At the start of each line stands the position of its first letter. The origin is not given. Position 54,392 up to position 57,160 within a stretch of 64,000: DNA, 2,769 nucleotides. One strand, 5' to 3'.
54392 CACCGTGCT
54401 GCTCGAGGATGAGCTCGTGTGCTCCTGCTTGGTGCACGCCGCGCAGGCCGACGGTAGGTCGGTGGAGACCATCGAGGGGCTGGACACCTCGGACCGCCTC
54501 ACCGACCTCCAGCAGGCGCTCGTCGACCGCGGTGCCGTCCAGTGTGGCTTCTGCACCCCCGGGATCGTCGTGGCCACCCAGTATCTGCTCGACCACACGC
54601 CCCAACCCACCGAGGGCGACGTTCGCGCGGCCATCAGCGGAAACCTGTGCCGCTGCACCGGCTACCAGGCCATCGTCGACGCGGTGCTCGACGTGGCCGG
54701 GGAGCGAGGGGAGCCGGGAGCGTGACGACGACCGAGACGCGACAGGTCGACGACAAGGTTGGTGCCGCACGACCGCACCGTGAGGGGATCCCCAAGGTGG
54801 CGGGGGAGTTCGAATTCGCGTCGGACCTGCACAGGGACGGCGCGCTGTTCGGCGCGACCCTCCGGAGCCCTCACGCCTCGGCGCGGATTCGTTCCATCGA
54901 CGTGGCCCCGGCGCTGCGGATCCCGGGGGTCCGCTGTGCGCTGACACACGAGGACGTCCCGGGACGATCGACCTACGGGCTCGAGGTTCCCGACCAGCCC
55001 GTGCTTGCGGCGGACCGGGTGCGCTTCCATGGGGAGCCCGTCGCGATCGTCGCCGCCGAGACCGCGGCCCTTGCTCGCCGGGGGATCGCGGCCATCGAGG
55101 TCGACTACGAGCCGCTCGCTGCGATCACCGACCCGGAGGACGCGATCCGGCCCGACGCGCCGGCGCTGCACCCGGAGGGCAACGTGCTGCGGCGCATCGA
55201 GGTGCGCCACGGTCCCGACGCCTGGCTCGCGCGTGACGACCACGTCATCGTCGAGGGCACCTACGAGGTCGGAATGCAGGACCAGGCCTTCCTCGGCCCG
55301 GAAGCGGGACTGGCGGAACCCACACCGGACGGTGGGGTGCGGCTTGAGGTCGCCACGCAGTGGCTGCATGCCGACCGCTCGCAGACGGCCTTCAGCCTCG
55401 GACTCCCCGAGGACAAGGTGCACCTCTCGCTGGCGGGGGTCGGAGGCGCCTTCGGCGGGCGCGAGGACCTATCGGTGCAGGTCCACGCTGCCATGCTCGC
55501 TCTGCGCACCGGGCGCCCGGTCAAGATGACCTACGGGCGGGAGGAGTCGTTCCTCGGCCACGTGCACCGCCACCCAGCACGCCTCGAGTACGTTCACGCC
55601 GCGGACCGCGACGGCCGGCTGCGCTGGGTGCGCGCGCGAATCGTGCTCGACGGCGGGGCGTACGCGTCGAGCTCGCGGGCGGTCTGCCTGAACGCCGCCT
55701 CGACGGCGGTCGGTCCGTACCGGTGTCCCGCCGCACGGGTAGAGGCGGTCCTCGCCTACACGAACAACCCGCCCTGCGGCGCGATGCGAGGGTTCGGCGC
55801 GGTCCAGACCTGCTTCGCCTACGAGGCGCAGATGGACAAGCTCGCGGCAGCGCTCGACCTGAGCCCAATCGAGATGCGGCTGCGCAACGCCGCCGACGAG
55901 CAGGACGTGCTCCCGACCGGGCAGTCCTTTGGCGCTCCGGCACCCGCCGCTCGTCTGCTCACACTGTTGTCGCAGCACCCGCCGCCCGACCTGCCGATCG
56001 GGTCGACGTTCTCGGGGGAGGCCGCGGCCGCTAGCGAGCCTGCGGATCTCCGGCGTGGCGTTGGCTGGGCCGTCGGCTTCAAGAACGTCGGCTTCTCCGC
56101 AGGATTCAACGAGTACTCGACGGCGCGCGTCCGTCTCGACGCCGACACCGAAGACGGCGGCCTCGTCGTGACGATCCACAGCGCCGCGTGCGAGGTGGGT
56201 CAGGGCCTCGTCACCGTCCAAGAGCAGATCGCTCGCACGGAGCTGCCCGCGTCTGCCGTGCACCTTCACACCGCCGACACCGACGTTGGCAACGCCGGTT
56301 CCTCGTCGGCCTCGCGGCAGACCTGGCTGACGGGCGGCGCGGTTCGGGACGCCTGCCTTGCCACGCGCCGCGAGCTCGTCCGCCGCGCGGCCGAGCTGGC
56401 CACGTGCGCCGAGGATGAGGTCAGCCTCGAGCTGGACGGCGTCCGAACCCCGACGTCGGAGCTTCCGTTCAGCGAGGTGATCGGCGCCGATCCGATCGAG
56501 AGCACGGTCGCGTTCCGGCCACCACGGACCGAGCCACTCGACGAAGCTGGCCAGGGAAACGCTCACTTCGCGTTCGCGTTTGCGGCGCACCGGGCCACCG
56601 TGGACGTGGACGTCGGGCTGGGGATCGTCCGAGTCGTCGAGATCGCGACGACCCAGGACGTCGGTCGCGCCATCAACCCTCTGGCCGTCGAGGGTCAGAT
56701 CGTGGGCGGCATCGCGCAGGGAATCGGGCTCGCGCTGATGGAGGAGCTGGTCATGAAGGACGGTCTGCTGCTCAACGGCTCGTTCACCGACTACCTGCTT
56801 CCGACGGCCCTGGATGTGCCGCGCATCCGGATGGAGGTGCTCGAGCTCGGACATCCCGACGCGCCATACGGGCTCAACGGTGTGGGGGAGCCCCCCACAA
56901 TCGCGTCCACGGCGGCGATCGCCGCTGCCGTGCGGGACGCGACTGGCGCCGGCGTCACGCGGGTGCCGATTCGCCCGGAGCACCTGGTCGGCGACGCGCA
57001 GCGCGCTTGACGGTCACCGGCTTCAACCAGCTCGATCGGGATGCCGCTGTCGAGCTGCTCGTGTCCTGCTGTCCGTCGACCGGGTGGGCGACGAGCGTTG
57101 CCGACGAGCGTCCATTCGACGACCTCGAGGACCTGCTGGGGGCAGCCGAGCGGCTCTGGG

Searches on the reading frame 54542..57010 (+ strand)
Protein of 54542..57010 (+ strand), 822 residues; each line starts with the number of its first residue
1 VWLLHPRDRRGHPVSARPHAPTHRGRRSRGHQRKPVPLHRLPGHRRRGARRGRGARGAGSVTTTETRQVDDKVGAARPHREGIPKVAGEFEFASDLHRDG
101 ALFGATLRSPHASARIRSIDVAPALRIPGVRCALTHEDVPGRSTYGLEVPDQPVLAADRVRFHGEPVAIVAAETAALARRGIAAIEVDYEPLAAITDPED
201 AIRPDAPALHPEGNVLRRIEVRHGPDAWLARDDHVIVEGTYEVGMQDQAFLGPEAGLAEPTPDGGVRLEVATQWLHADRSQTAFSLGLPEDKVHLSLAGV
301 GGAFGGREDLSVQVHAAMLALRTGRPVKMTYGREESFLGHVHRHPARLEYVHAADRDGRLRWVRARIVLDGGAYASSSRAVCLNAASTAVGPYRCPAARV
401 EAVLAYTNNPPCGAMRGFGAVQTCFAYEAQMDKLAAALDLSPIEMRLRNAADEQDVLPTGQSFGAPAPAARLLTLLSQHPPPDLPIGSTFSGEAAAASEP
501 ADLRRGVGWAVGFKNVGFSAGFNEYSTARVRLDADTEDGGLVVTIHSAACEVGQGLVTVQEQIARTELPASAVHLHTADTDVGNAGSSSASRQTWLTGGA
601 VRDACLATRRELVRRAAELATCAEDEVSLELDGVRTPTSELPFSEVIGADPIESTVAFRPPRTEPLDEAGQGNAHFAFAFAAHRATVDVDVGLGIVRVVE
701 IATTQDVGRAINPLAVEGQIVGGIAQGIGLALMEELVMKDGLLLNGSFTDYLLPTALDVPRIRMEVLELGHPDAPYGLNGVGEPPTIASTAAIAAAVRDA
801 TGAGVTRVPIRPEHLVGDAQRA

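Call 84: search_protein_families(library=pfam, proteins=[window:54542-57010:+], max_evalue=0.001)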
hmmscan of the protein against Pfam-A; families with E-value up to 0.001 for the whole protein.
window:54542-57010:+ (822 aa): 3 families
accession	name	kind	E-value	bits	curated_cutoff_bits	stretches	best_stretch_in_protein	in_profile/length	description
PF02738.23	MoCoBD_1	-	9.2e-67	225.1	27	1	212-450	6-244/244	Molybdopterin cofactor-binding domain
PF20256.3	MoCoBD_2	-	5.2e-61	207.1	27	1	497-760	17-283/283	Molybdopterin cofactor-binding domain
PF01315.27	Ald_Xan_dh_C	-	2.9e-26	92.4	31.3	1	88-192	2-109/110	Aldehyde oxidase and xanthine dehydrogenase, a/b hammerhead domain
